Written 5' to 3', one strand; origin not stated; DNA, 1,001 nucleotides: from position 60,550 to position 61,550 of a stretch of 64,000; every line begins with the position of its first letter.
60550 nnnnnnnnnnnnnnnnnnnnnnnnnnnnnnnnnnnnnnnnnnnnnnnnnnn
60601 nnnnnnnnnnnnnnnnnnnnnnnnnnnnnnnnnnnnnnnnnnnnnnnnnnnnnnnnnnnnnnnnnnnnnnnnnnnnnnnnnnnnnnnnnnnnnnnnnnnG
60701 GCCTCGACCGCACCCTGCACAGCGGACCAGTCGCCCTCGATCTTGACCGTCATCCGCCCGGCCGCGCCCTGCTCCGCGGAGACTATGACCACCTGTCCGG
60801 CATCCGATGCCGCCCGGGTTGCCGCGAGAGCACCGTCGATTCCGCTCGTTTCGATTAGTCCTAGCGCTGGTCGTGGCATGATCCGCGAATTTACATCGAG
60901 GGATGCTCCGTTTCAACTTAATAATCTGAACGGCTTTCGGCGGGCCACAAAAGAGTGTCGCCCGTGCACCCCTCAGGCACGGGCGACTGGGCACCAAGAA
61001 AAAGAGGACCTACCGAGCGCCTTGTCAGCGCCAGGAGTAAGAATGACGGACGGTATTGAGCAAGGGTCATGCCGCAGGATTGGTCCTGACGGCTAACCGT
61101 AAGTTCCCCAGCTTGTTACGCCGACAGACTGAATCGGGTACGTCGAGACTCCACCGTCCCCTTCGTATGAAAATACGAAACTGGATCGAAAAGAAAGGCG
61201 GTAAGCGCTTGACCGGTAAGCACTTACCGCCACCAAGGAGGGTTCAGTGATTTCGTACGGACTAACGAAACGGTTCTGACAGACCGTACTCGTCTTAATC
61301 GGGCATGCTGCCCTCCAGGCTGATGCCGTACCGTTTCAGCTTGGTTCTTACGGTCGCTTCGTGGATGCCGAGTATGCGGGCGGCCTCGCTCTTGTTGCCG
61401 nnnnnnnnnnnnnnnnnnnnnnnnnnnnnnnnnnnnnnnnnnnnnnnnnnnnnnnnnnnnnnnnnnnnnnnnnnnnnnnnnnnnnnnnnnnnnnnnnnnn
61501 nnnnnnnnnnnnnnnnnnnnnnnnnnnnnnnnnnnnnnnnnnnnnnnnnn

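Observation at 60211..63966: Self-contained module: secreted small protein + TPR sigma-54 activator, then a sigma-54 promoter, then an orphan BMC shell-domain fusion protein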

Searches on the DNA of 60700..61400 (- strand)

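Call 29: search_rna_families(source=window, start=60700, end=61400, threshold=evalue, max_evalue=10, show_alignments=2)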
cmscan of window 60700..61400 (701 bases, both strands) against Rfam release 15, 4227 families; matches with E-value up to 10: 2.
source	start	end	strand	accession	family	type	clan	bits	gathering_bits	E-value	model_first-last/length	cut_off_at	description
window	61267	61346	+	RF01760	traJ-II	Cis-reg;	-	17.7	40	1.7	1-104/104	no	traJ-II RNA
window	60754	60821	+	RF03281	mir-596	Gene; miRNA;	-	17.6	80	6.9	1-73/73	no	mir-596 microRNA precursor family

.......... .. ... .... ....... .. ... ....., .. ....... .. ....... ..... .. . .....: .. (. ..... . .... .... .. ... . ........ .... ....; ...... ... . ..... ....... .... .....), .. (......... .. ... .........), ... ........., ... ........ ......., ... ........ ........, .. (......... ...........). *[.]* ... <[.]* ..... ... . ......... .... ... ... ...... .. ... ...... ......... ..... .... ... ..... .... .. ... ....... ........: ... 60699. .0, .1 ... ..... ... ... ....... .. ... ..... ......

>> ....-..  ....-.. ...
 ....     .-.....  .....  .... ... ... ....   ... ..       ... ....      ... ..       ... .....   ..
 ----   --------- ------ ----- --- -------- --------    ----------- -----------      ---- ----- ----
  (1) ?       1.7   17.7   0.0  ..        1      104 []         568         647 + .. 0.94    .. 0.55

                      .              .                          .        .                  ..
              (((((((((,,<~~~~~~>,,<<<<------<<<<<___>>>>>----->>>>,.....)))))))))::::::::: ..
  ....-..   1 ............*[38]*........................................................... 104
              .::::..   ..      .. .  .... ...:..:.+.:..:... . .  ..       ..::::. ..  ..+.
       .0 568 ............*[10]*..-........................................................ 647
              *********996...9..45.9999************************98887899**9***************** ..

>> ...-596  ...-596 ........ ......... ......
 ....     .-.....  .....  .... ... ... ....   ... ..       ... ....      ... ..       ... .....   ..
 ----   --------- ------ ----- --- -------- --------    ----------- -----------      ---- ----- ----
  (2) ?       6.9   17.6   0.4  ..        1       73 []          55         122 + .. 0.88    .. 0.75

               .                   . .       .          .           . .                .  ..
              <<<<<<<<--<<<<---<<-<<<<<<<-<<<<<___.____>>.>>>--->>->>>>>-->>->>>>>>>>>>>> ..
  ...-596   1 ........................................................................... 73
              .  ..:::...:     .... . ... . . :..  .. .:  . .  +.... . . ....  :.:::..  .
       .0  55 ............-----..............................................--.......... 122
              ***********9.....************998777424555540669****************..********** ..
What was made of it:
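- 60945..61050 (-): Conserved structured RNA, ~100 nt. 5' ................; hairpin P1 (61035..61013); pyrimidine tract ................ (61008..60993); GC-rich hairpin P2 with GAGGGG loop (60987..60957); U-run (60954..60949). No Rfam match (call 29).
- On Any Rfam family: Only two chance-level hits on the opposite strand, at E 1.7 and 6.9 (call 29).
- Closest known: EBP/sigma-54-dependent small RNAs: CbrB with CrcZ/CrcY. Different: The RNA has no similarity to CrcZ or Qrr and matches no Rfam family (call 29).
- No Rfam family (call 29).
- Tried and rejected: No family matches (call 29).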

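Call 45: build_rna_model(alignment_id=A3, structure=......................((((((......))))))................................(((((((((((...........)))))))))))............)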
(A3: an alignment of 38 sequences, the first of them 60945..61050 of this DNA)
Model R1 built from alignment A3 (38 sequences, 117 columns); structure: as given.
model positions 107; base pairs 17; branch points 1; effective number of sequences 3.31; information 0.59 bits per position. Calibrated on 0.2 Mb of random sequence (short: E-values are rough).
structure used (alignment columns):
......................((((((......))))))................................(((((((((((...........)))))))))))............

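Call 46: search_with_rna_model(model_id=R1, source=window, max_evalue=1, show_alignments=2)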
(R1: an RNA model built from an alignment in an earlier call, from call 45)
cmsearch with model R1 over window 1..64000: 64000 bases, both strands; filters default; matches with E-value up to 1: 1.
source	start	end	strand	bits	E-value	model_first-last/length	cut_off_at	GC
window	60945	61050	-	91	4.6e-21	1-107/107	no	0.6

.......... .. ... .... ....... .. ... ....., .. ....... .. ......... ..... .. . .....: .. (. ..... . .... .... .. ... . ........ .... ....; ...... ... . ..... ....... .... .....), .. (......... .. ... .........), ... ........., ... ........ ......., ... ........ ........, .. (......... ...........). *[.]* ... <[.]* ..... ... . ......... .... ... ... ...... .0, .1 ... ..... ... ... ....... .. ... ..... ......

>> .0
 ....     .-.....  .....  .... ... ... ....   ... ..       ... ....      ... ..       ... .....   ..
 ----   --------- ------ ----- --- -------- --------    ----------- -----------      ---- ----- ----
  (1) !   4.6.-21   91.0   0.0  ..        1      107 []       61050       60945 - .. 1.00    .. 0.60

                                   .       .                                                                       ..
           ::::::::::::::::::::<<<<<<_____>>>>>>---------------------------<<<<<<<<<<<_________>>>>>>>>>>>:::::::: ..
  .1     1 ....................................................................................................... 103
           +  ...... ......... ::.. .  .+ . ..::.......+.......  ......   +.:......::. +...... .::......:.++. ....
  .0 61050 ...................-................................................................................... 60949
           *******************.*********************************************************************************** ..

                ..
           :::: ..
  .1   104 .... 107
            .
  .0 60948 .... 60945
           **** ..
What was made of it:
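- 60945..61050 (-): Covariance model hit of 91 bits, E 4.6e-21, the only hit in the window (call 46).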

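Call 47: search_with_rna_model(model_id=R1, sources=[L001, L002, L003, L004, L006, L008, L009, L011, L014, L015, L016, L017, L018, L019, L020, L021, L022, L023, L024, L025, L027, L028, L029, L030, L031, L032, L033, L034, L035, L036, L037, L038, L039, L040, L041, L042, L043, L044, L045, L046, L047, L048, L049, L050, L051, L052, L053, L054, L055, L056, L057, L058, L059, L060, L061, L062, L063, L064, L065, L066, L068, L069, L070, L071, L072, L073, L074, L075, L076, L077, L078, L079, L080, L081, L082, L083], max_evalue=0.01, make_alignment=true)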
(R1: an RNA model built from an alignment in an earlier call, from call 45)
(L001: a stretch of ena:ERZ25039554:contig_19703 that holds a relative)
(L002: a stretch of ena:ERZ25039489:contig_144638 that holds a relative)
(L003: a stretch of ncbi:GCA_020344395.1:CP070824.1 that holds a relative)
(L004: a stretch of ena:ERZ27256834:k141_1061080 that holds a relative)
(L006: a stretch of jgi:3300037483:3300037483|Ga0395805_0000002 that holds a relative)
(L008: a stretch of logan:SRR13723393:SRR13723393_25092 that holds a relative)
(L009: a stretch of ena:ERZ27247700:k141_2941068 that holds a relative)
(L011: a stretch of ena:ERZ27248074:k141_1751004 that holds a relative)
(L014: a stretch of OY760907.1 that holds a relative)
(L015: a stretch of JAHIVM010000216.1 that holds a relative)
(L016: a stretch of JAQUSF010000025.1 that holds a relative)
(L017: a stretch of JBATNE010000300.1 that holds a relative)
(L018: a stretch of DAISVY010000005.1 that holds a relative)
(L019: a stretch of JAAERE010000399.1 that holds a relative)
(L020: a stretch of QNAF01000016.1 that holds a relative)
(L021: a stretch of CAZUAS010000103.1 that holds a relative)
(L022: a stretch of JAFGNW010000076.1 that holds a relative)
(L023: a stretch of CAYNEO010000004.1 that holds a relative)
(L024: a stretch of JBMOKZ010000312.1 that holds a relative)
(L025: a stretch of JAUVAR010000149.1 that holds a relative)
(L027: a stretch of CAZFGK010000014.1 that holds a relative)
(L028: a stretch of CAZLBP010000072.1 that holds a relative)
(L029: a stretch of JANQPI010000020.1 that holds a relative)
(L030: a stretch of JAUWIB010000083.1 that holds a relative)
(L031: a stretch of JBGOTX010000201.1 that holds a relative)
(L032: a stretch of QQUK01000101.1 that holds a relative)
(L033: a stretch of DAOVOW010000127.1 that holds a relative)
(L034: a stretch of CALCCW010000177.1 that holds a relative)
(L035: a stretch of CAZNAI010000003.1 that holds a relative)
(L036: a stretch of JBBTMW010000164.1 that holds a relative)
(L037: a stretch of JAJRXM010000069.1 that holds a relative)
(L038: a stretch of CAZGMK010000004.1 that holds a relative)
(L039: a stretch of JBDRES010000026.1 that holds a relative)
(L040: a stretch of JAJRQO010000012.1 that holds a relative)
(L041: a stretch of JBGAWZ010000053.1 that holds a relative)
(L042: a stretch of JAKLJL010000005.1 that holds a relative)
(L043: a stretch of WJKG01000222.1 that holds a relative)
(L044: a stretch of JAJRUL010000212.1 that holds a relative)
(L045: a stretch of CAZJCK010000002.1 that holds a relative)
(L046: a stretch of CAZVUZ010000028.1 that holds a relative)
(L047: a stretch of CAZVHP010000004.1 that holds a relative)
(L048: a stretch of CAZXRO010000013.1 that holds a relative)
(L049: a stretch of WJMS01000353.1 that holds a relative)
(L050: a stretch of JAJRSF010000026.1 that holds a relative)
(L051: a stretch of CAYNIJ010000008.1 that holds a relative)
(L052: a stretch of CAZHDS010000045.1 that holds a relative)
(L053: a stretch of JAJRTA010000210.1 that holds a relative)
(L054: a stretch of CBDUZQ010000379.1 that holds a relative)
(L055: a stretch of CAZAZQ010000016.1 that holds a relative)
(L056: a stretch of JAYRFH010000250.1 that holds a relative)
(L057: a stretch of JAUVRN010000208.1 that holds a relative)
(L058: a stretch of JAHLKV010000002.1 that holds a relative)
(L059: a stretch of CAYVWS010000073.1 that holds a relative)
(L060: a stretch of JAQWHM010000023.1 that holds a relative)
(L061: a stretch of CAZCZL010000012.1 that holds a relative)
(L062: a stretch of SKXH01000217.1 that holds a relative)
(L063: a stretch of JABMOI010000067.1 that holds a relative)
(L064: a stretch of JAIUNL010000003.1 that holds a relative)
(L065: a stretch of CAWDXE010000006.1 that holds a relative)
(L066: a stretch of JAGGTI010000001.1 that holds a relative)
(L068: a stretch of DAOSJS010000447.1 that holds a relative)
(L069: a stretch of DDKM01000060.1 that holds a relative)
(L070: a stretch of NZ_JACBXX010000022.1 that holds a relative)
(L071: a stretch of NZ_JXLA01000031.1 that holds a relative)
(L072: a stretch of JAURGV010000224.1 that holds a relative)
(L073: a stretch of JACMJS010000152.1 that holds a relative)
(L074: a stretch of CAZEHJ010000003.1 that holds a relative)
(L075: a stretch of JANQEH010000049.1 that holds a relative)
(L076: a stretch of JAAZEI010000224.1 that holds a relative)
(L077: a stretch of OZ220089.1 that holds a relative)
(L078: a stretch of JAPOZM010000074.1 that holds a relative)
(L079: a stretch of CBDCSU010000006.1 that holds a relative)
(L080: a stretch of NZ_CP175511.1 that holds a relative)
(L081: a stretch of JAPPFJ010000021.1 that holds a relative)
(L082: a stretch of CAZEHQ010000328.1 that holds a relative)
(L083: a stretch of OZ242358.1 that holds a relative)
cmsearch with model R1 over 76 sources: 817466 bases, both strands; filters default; matches with E-value up to 0.01: 44.
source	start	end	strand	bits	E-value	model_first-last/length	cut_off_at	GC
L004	9897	10004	+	108.6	2.1e-24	1-107/107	no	0.54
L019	38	144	+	107.8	3.3e-24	1-107/107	no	0.53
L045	1037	1144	+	102.8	6.1e-23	1-107/107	no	0.51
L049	5733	5836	+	102.5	7.6e-23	1-107/107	no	0.5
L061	1878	1987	+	102.4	7.9e-23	1-107/107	no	0.5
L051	5817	5926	+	102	9.9e-23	1-107/107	no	0.48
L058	5723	5826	+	101.7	1.2e-22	1-107/107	no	0.5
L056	5817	5926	+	101.4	1.4e-22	1-107/107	no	0.48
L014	5830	5935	+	100.7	2.2e-22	1-107/107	no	0.55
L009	9789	9898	+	99.5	4.2e-22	1-107/107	no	0.51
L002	9825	9935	+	99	5.6e-22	1-107/107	no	0.54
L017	5823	5934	+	98.5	7.6e-22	1-107/107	no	0.5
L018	5829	5936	+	96.9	1.9e-21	1-107/107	no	0.59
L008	9856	9964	+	95.8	3.6e-21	1-107/107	no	0.47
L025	5791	5895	+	95.5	4.5e-21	1-107/107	no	0.48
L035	5817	5923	+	94.7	6.9e-21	1-107/107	no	0.51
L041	5817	5923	+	94.1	1e-20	1-107/107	no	0.52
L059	5690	5796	+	93.7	1.3e-20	1-107/107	no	0.56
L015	374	479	+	93.5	1.4e-20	1-107/107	no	0.51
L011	1185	1293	+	93.2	1.6e-20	1-107/107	no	0.53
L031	2892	2998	+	92.7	2.3e-20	1-107/107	no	0.57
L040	5807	5912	+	88.9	2.1e-19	1-107/107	no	0.43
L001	9831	9937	+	87.4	5.1e-19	1-107/107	no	0.59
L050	5808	5913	+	87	6.3e-19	1-107/107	no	0.42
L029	5795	5905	+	87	6.5e-19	1-107/107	no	0.56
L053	4501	4606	+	86.7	7.6e-19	1-107/107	no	0.53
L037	5808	5913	+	86.3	9.4e-19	1-107/107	no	0.42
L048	5758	5862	+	86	1.2e-18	1-107/107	no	0.49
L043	3543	3647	+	85.8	1.3e-18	1-107/107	no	0.48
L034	5808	5913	+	85.2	1.8e-18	1-107/107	no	0.42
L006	9828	9935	+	84.7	2.4e-18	1-107/107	no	0.64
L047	5758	5862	+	84.2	3.3e-18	1-107/107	no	0.5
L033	3581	3686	+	83.1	6.3e-18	1-107/107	no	0.53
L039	4394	4502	+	82.8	7.2e-18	1-107/107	no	0.5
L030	5793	5898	+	82.4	9.4e-18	1-107/107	no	0.53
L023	5834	5940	+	80.2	3.5e-17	1-107/107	no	0.52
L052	3550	3658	+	79.5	5.1e-17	1-107/107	no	0.5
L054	1009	1114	+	79.4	5.4e-17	1-107/107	no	0.52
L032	5800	5902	+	78.4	9.7e-17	1-107/107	no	0.45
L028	5735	5842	+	76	3.9e-16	1-107/107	no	0.52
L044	5788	5898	+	75.7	4.6e-16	1-107/107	no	0.51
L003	9849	9931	+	73.7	1.5e-15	21-105/107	no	0.59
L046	5784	5893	+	73.6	1.6e-15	1-107/107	no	0.49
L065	5803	5932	+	36.9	3.3e-06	1-107/107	no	0.51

Alignment A4: 44 matches aligned to the model, 160 columns, each read 5' to 3' on its own strand. Consensus structure (alignment columns), stored with it:
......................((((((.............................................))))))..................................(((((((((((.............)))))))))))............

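Call 78: search_with_rna_model(model_id=R1, sources=[L084, L085, L086, L088, L089, L091, L092, L093, L094, L095, L096, L097, L099, L100, L101, L102, L103, L105, L106, L107, L108, L109, L110, L111, L113, L115, L116, L118, L119, L121, L123, L124, L125, L126, L129, L131, L133, L135, L136, L137, L138, L139, L140, L143, L145, L146, L149, L150, L152, L154, L155, L157, L160], max_evalue=0.01)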
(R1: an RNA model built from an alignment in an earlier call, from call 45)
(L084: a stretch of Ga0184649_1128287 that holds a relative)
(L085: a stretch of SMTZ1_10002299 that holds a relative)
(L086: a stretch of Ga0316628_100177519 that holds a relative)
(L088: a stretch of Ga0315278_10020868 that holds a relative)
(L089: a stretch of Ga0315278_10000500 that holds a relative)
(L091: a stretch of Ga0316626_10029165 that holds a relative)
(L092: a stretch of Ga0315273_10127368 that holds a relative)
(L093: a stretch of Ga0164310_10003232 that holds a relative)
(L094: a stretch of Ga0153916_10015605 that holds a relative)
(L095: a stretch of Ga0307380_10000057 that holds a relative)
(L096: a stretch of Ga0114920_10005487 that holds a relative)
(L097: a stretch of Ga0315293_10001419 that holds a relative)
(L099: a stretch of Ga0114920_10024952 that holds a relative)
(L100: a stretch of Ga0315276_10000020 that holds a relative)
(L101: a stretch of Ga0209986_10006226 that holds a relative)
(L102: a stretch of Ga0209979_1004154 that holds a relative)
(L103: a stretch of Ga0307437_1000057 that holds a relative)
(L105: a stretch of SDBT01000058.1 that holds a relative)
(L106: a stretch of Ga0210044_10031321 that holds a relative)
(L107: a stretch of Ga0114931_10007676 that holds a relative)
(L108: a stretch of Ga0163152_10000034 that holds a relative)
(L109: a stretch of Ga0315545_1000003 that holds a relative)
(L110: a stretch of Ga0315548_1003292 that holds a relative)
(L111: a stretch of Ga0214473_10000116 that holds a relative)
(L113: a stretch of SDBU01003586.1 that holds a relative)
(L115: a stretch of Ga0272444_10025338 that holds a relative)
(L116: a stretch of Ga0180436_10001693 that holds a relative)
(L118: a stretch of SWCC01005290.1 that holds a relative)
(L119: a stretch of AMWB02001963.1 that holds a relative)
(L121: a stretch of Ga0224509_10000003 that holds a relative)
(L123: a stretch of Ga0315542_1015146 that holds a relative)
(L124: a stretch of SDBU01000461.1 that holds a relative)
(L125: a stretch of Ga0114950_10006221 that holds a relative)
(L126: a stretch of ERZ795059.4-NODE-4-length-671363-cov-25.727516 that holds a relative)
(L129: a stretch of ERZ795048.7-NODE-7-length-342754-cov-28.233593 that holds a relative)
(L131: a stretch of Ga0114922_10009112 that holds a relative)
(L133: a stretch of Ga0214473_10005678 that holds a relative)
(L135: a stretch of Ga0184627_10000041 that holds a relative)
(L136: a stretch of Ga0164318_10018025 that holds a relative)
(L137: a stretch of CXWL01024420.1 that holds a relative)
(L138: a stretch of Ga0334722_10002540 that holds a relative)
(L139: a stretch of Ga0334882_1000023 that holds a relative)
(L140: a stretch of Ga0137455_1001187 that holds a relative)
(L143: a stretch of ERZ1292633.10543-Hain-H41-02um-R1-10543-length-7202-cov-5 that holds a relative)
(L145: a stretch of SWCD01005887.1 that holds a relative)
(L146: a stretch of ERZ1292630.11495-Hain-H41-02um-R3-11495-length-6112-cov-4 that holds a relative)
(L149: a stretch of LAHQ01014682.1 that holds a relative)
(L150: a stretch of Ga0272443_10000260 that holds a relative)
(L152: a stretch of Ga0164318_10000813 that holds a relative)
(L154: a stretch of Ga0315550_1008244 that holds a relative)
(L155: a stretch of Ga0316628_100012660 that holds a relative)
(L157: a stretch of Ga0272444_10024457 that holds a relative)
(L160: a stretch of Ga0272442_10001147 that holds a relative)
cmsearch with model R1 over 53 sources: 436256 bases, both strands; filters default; matches with E-value up to 0.01: 42.
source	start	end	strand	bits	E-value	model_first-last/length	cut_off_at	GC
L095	7575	7682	+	108.6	1.1e-24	1-107/107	no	0.54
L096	4178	4285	+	100.7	1.2e-22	1-107/107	no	0.54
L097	7629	7738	+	99.5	2.2e-22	1-107/107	no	0.51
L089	5005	5110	+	97.8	6.2e-22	1-107/107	no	0.6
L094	3255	3361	+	95.5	2.4e-21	1-107/107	no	0.6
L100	7582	7690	+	93.2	8.8e-21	1-107/107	no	0.53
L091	3192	3297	+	93.1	9.7e-21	1-107/107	no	0.62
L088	6100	6200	+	91.7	2.2e-20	1-107/107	no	0.61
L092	2234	2339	+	90.5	4.3e-20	1-107/107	no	0.61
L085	7491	7597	+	89.4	8.1e-20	1-107/107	no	0.61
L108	7532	7634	+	89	1.1e-19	1-107/107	no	0.51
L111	7584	7688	+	87.5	2.5e-19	1-107/107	no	0.55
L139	7686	7790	+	84.2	1.8e-18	1-107/107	no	0.5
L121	7597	7701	+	83.1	3.2e-18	1-107/107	no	0.54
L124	7624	7729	+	82.9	3.7e-18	1-107/107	no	0.54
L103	7567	7674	+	82.6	4.4e-18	1-107/107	no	0.5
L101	7534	7641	+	82.3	5.3e-18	1-107/107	no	0.5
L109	7501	7609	+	82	6.2e-18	1-107/107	no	0.49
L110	4049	4157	+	82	6.2e-18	1-107/107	no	0.49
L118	3357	3461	+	81.7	7.3e-18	1-107/107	no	0.47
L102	5918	6025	+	80.9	1.2e-17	1-107/107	no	0.5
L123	2689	2795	+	80.2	1.8e-17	1-107/107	no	0.52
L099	3047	3154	+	78.7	4.3e-17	1-107/107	no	0.49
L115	3700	3804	+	77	1.2e-16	1-107/107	no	0.53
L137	7536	7642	+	76.3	1.7e-16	1-107/107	no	0.55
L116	4601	4708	+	73.7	8e-16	1-107/107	no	0.53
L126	7566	7673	+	71.9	2.2e-15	1-107/107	no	0.5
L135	7502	7609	+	69.3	1e-14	1-107/107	no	0.53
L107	4226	4331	+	69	1.3e-14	1-107/107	no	0.39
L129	7519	7627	+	67.6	2.8e-14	1-107/107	no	0.53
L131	3704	3816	+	67.6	2.9e-14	1-107/107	no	0.57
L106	3435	3541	+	67.4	3.1e-14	1-107/107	no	0.47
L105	7567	7673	+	65.8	8.1e-14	1-107/107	no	0.5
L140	2316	2423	+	64.7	1.5e-13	1-107/107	no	0.53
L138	7540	7647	+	63.6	2.9e-13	1-107/107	no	0.5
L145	7529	7637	+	60.7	1.6e-12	1-107/107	no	0.49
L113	7637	7742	+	60.6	1.7e-12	1-107/107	no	0.49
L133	7486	7594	+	60.3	2.1e-12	1-107/107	no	0.53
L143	5355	5459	+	56.6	1.8e-11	1-107/107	no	0.5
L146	2370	2474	+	56.6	1.8e-11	1-107/107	no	0.5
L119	7475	7599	+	55.7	2.9e-11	1-107/107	no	0.51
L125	7536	7617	+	35.7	3.5e-06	1-81/107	3'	0.51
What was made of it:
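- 60945..61050 (-): One copy per locus in 44 + 42 further loci (calls 47, 78).
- RNA: exactly one covariance-model hit per locus, always on the sense strand after the EBP (calls 46, 47, 78).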
